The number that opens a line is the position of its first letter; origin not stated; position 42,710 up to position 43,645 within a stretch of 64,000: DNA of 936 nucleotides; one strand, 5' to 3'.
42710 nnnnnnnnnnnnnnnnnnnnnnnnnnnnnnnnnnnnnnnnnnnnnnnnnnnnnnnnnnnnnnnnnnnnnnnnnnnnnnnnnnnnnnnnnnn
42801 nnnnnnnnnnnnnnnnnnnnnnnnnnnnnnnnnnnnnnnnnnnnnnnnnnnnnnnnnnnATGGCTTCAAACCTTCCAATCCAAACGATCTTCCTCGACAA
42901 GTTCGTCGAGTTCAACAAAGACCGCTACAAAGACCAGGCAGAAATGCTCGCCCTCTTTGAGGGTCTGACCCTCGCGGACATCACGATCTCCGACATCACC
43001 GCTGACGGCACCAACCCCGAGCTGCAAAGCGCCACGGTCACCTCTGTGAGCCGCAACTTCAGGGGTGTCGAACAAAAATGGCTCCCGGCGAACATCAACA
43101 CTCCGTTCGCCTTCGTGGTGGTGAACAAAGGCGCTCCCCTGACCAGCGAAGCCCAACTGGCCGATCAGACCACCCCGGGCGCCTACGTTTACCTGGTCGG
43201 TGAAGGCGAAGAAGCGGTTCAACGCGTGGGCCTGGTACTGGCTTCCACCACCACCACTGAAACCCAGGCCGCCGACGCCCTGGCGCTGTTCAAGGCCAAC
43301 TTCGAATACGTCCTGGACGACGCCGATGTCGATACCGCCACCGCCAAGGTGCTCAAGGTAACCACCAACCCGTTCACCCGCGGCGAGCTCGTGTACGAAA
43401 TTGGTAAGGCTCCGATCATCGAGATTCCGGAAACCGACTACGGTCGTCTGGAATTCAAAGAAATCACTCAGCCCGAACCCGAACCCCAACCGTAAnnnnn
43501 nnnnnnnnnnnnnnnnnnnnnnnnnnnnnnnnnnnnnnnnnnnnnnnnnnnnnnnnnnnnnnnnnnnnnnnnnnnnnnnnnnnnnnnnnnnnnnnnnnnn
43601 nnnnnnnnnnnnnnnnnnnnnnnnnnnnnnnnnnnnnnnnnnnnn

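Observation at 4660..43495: Shared C-terminal YGRL(V/E)FK peptide motif on two otherwise unrelated proteins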

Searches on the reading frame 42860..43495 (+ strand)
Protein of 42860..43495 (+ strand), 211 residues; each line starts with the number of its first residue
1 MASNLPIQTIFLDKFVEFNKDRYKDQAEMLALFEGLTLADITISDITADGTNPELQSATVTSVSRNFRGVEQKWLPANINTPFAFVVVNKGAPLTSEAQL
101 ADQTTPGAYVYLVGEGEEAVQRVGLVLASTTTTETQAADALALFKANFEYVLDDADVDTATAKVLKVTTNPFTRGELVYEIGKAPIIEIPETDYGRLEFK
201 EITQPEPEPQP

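Call 10: search_protein_families(library=pfam, proteins=[window:42860-43495:+], max_evalue=1)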
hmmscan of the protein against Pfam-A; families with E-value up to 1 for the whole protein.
window:42860-43495:+ (211 aa): 0 families

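Call 11: search_protein_families(library=phrogs, proteins=[window:42860-43495:+], max_evalue=0.01)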
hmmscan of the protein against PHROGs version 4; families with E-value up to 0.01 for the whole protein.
window:42860-43495:+ (211 aa): 4 families
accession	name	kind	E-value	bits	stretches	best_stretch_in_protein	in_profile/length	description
phrog_18233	-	unknown function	3.8e-90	302.3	1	3-207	2-206/206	-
phrog_32964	-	unknown function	6.9e-16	59.5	1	9-161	6-157/291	-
phrog_21620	-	head and packaging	6.7e-13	49.1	1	5-159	3-160/616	virion structural protein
phrog_21253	-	unknown function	0.00013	22.5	1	9-78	7-74/227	-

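Call 13: search_solved_structures(query=window:42860-43495:+, max_evalue=1, show_alignments=2)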
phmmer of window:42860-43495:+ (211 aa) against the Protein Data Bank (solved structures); distinct sequences matched with E-value up to 1: 0.

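Call 24: find_homologous_proteins(query=window:42860-43495:+, max_evalue=0.001)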
Query window:42860-43495:+ (211 aa): 7 proteins with E <= 0.001 among 366 candidates.
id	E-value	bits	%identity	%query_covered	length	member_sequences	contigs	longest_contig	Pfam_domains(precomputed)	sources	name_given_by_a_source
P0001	3.4e-129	446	98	100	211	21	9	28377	-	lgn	-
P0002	2.0e-65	238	94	57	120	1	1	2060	-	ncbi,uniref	ncbi:hypothetical protein, partial [Pseudomonas aeruginosa]|uniref:hypothetical protein n=1 Tax=Pseu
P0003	1.9e-60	222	56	95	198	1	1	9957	-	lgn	-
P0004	1.9e-54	202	53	95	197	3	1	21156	-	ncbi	ncbi:hypothetical protein D3C81_305010 [compost metagenome]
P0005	4.1e-52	195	50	100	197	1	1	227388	-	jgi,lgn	-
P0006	3.7e-48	182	46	95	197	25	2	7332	-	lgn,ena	-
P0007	4.9e-11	61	31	86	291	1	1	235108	-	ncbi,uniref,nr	ncbi:hypothetical protein RISINGSUN_207 [Erwinia phage vB_EamM_RisingSun]|uniref:Uncharacterized pro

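Call 48: find_related_loci(query=A4, collection=viral_contigs, flank=1500)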
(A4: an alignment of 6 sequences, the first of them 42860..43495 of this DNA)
Query A4 (211 aa) in viral_contigs; peptide patterns used: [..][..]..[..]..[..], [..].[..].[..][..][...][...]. (x = any residue, [..] = any of these).
141 stretches matched a pattern; 7 encode a relative of the query (tblastn E <= 1e-3); 7 distinct loci.
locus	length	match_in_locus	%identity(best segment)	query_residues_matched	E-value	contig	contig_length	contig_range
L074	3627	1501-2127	96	1-209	2e-134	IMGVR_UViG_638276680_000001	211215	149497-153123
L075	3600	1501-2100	45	1-207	1e-52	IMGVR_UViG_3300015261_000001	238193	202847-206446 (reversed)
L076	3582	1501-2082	43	1-201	2e-46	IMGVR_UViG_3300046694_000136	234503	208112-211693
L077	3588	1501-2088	50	1-210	3e-60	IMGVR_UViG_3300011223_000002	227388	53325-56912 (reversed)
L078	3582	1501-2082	42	1-206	6e-45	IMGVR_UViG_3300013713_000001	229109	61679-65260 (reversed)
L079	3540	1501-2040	37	10-197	4e-25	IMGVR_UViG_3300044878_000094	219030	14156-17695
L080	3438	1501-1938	31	1-181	3e-16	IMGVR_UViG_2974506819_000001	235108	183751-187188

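Call 58: predict_structure(alignment_id=A4)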
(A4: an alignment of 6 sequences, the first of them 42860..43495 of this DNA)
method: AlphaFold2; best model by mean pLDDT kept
length: 211 residues; sequences in the alignment: 6
mean_pLDDT: 61.7   pTM: 0.47
mean pLDDT of the five models: 61.7, 59.6, 57.6, 57.3, 56.7
residues with pLDDT >= 90: 1; 70-90: 87; 50-70: 52; < 50: 71
segments of 3 or more residues with pLDDT < 50: 1-5, 75-78, 151-153, 155-210
pLDDT, mean of each block of 10 residues (from residue 1): 45 69 75 76 61 55 65 50 72 84 83 81 80 76 70 47 46 45 38 38 40 57
secondary structure, 60 per line:
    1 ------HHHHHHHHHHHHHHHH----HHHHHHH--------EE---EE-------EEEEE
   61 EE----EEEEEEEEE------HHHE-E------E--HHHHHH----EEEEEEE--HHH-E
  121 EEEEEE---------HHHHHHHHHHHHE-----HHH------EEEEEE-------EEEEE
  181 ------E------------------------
elements in order: H7-22 H27-33 E56-62 E67-75 H97-102 E107-113 E120-126 H136-147 E163-168 E176-180

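Call 60: fold_search(model_id=the predicted structure, library=pdb)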
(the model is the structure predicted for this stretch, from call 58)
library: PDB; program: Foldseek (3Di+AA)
matches with E <= 10: 396; with E <= 0.001: 0
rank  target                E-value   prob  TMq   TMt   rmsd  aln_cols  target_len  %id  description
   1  3qfv_B                1.0e-01  0.07  0.14  0.11  20.1       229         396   12  MRCK beta in complex with TPCA-1 (released 2011-10-12)
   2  5jsg_A                3.3e-01  0.08  0.11  0.12  13.9        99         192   17  Crystal structure of Spindlin1 bound to compound EML405 (released 2017-05-10)
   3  8udt_B                3.5e-01  0.06  0.15  0.12  18.9       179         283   11  The X-RAY co-crystal structure of human FGFR3 and KIN-3248 (released 2024-02-07)
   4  5vy1_A                3.7e-01  0.04  0.12  0.12  16.5       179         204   13  Crystal structure of the extended Tudor domain from BmPAPI (released 2017-06-14)
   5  6joi                  5.7e-01  0.04  0.14  0.10  19.5       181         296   12  Crystal structure of PDGFRA T674I in complex with crenolanib by co-crystallization (released 2020-03-25)
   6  6i6i_A                6.0e-01  0.11  0.17  0.28   8.1        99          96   13  Circular permutant of ribosomal protein S6, adding 6aa to C terminal of P68-69, L75A mutant (released 2019-11-27)
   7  6xav_J                6.4e-01  0.03  0.15  0.05  13.6       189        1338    8  CryoEM Structure of E. coli Rho-dependent Transcription Pre-termination Complex bound with NusG (released 2020-12-16)
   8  8udt_C                7.3e-01  0.04  0.15  0.13  18.9       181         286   10  The X-RAY co-crystal structure of human FGFR3 and KIN-3248 (released 2024-02-07)
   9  6qav_C                8.7e-01  0.09  0.15  0.12  16.7        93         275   16  Crystal structure of ULK2 in complexed with MRT68921 (released 2019-02-27)
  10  3dls_A                8.7e-01  0.06  0.16  0.12  18.4       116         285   16  Crystal structure of human PAS kinase bound to ADP (released 2008-08-26)
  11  6i6s_A                9.3e-01  0.09  0.17  0.28   8.1        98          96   13  Circular permutant of ribosomal protein S6, adding 9aa to C terminal of P68-69, L75A mutant (released 2019-11-27)
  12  3fzp                  9.3e-01  0.05  0.14  0.12  16.4        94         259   16  Crystal structure of PYK2 complexed with ATPgS (released 2009-03-31)
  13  7olc_LH               9.8e-01  0.04  0.12  0.13  19.1       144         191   12  Thermophilic eukaryotic 80S ribosome at idle POST state (released 2022-01-26)
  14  7ct1                  1.0e+00  0.05  0.12  0.10  16.0       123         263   10  Crystal structure of Snx27 FERM domain in complex with a DLF motif (released 2021-08-25)
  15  6c1b_A                1.0e+00  0.02  0.11  0.10  17.6       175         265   10  FGFR1 kinase complex with inhibitor SN37118 (released 2019-01-16)
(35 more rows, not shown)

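Call 77: search_protein_representatives(alignment_id=A2)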
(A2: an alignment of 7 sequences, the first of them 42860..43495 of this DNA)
Query: 7 sequences, 199 profile positions. Proteins with E-value up to 0.001 (for the whole library): 93; up to 1e-10: 73; up to 1e-30: 16. The best 93 are listed.
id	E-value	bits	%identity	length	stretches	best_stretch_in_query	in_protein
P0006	2.8e-85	301.2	-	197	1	1-199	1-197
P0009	1.3e-63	230.5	-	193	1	4-194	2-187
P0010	3.4e-59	216.1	-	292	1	1-193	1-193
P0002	2.6e-50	187.1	-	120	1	1-116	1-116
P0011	1.3e-37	145.6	-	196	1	9-196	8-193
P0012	2.4e-36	141.5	-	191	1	4-192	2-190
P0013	6.0e-36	140.2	-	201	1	1-196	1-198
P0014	1.6e-34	135.5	-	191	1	4-193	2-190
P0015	1.8e-34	135.3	-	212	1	1-173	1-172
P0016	2.4e-34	134.9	-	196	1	9-198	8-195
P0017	1.1e-32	129.5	-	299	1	1-174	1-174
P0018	1.6e-32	129.0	-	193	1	9-191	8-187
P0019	1.1e-31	126.3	-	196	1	9-192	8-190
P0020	2.1e-31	125.4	-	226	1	3-186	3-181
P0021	3.8e-31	124.5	-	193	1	4-192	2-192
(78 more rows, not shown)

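Call 81: search_protein_families(library=pfam, alignment_id=A5, max_evalue=1)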
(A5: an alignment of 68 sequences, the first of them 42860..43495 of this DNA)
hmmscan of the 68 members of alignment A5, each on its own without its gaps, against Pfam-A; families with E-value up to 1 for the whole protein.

A. member 1, window:42860-43495:+ (211 aa): 0 families

B. families by the number of members that match (of 68 scanned): 15 families
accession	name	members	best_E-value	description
PF19847.4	DUF6322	1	0.0087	Family of unknown function (DUF6322)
PF02464.23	CinA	1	0.011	Competence-damaged protein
PF10602.15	RPN7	1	0.021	26S proteasome subunit RPN7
PF04655.20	APH_6_hur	1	0.022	Aminoglycoside/hydroxyurea antibiotic resistance kinase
PF10543.14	ORF6N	1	0.025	ORF6N domain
PF14200.12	RicinB_lectin_2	1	0.044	Ricin-type beta-trefoil lectin domain-like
PF10411.14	DsbC_N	1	0.055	Disulfide bond isomerase protein N-terminal domain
PF19127.6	Choline_bind_3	1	0.062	Choline-binding repeat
PF17896.6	NSP2_gammaCoV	1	0.085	Non-structural protein 2, gammacoronavirus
PF17344.7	DUF5374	1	0.13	Family of unknown function (DUF5374)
PF10438.15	Cyc-maltodext_C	1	0.17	Cyclo-malto-dextrinase C-terminal domain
PF19441.4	ASTN_1_2_N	1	0.21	Astrotactin 1/2 N-terminal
PF11634.13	IPI_T4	1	0.22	Nuclease inhibitor from bacteriophage T4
PF18838.6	LPD23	1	0.23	Large polyvalent protein associated domain 23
PF21107.2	STPRs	1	0.31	STPRs (score and three amino acid peptide repeats)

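Call 89: predict_structure(alignment_id=A5)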
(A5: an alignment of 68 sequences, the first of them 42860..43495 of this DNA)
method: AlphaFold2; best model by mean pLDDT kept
length: 211 residues; sequences in the alignment: 68
mean_pLDDT: 95.6   pTM: 0.84
mean pLDDT of the five models: 95.6, 95.4, 95.2, 95.3, 95.1
residues with pLDDT >= 90: 193; 70-90: 17; 50-70: 1; < 50: 0
segments of 3 or more residues with pLDDT < 50: none
pLDDT, mean of each block of 10 residues (from residue 1): 89 98 98 98 96 96 98 97 97 98 98 96 98 96 97 93 92 97 96 94 87 84
secondary structure, 60 per line:
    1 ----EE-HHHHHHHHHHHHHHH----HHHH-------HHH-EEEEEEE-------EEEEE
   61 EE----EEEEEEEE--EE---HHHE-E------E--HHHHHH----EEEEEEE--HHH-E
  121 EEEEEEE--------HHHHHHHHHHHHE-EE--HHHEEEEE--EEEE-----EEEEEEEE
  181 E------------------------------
elements in order: H8-22 H27-30 E42-48 E56-62 E67-74 H97-102 E107-113 E120-127 H136-147 E157-161 E164-167 E173-181

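Call 91: fold_search(model_id=the predicted structure, library=pdb)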
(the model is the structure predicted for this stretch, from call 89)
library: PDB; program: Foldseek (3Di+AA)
matches with E <= 10: 676; with E <= 0.001: 0
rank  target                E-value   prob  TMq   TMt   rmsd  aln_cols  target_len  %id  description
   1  8udc                  1.9e-02  0.25  0.19  0.11  21.1       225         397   12  Crystal structure of TcPINK1 in complex with CYC116 (released 2024-04-17)
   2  5ygc                  2.2e-02  0.25  0.15  0.15  16.0       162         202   17  Crystal structure of Drosophila melanogaster Papi extended Tudor domain (released 2018-03-14)
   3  7mp8                  4.0e-02  0.20  0.19  0.11  19.9       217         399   12  Crystal structure of the cytosolic domain of Tribolium castaneum PINK1 in the non-phosphorylated state (released 2021-12-01)
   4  7mp9                  6.5e-02  0.16  0.19  0.11  20.4       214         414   14  Crystal structure of the cytosolic domain of Tribolium castaneum PINK1 phosphorylated at Ser205 in complex with ADP anal (released 2021-12-01)
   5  8uct                  7.4e-02  0.14  0.19  0.11  18.8       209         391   12  Crystal structure of TcPINK1 in complex with PRT (released 2024-05-08)
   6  5ygf_A                1.6e-01  0.09  0.14  0.13  15.7       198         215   12  Crystal structure of Drosophila melanogaster Papi extended Tudor domain (D287A) in complex with Piwi N-terminal R10-un (released 2018-03-14)
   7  4pht_X                1.9e-01  0.04  0.11  0.11  15.7       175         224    9  ATPase GspE in complex with the cytoplasmic domain of GspL from the Vibrio vulnificus type II Secretion system (released 2014-11-26)
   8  2lgh_MODEL_1_A        2.6e-01  0.12  0.15  0.20  17.5       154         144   10  Solution NMR structure of the AHSA1-like protein AHA_2358 from Aeromonas hydrophila refined with NH RDCs, Nort (released 2011-08-24)
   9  8dwn                  2.6e-01  0.05  0.14  0.11  17.6       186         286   12  Crystal structure of bis-phosphorylated insulin receptor kinase domain (released 2023-08-16)
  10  3h3c                  2.8e-01  0.04  0.14  0.12  17.7       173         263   12  Crystal structure of PYK2 in complex with Sulfoximine-substituted trifluoromethylpyrimidine analog (released 2009-05-26)
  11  4pht_Y                3.0e-01  0.04  0.12  0.11  15.8       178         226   10  ATPase GspE in complex with the cytoplasmic domain of GspL from the Vibrio vulnificus type II Secretion system (released 2014-11-26)
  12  6j0z                  3.2e-01  0.08  0.13  0.07  13.5       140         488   10  Crystal structure of AlpK (released 2019-03-06)
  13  4wno                  3.4e-01  0.06  0.13  0.11  17.1       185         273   14  Structure of ULK1 bound to an inhibitor (released 2015-01-14)
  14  2l8o_MODEL_1_A        3.6e-01  0.11  0.15  0.20  17.3       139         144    8  Solution structure of Chr148 from Cytophaga hutchinsonii, Northeast Structural Genomics Consortium Target Chr1 (released 2011-03-02)
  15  1k3a_A                3.6e-01  0.06  0.15  0.11  17.6       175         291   11  Structure of the Insulin-like Growth Factor 1 Receptor Kinase (released 2001-11-28)
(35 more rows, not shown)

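Call 93: fold_search(model_id=the predicted structure, library=viral)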
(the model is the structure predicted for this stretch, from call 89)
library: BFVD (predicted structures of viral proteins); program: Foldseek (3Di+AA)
matches with E <= 10: 872; with E <= 0.001: 15
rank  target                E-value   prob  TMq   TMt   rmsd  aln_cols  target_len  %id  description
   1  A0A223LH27            2.4e-15  1.00  0.69  0.69  10.6       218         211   22  Uncharacterized protein [Erwinia phage vB_EamM_Joad]
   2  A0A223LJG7            8.0e-15  1.00  0.70  0.52  15.2       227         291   26  Uncharacterized protein [Erwinia phage vB_EamM_Joad]
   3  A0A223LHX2            3.7e-11  1.00  0.65  0.26   4.0       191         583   21  Putative virion structural protein [Erwinia phage vB_EamM_RisingSun]
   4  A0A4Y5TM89            2.0e-08  1.00  0.58  0.50  18.9       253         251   17  (no name in the UniProt tables at hand)
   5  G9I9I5                4.2e-08  1.00  0.57  0.55  24.0       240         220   15  (no name in the UniProt tables at hand)
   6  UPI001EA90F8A         7.7e-08  1.00  0.60  0.50  20.6       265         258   12  (no name look-up for this kind of identifier)
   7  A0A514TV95            2.9e-07  1.00  0.44  0.45   8.0       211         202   18  Uncharacterized protein [Aeromonas phage D3]
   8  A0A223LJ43            2.9e-06  1.00  0.55  0.53   6.8       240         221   15  Uncharacterized protein [Erwinia phage vB_EamM_RisingSun]
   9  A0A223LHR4            3.9e-06  1.00  0.44  0.42  11.1       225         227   17  Uncharacterized protein [Erwinia phage vB_EamM_Joad]
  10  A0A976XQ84            5.7e-06  1.00  0.50  0.64   6.0       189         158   14  (no name in the UniProt tables at hand)
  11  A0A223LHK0            2.7e-05  1.00  0.37  0.21  16.3       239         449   13  Uncharacterized protein [Erwinia phage vB_EamM_RisingSun]
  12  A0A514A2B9            8.2e-05  1.00  0.48  0.28   6.6       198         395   14  Uncharacterized protein [Vibrio phage USC-1]
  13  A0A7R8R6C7            1.4e-04  1.00  0.37  0.43  10.0       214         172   15  Uncharacterized protein [Klebsiella phage vB_KvM-Eowyn]
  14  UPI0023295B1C         1.7e-04  1.00  0.41  0.43   8.2       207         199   15  (no name look-up for this kind of identifier)
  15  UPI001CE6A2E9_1       3.7e-04  1.00  0.41  0.10   8.1       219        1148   15  (no name look-up for this kind of identifier)
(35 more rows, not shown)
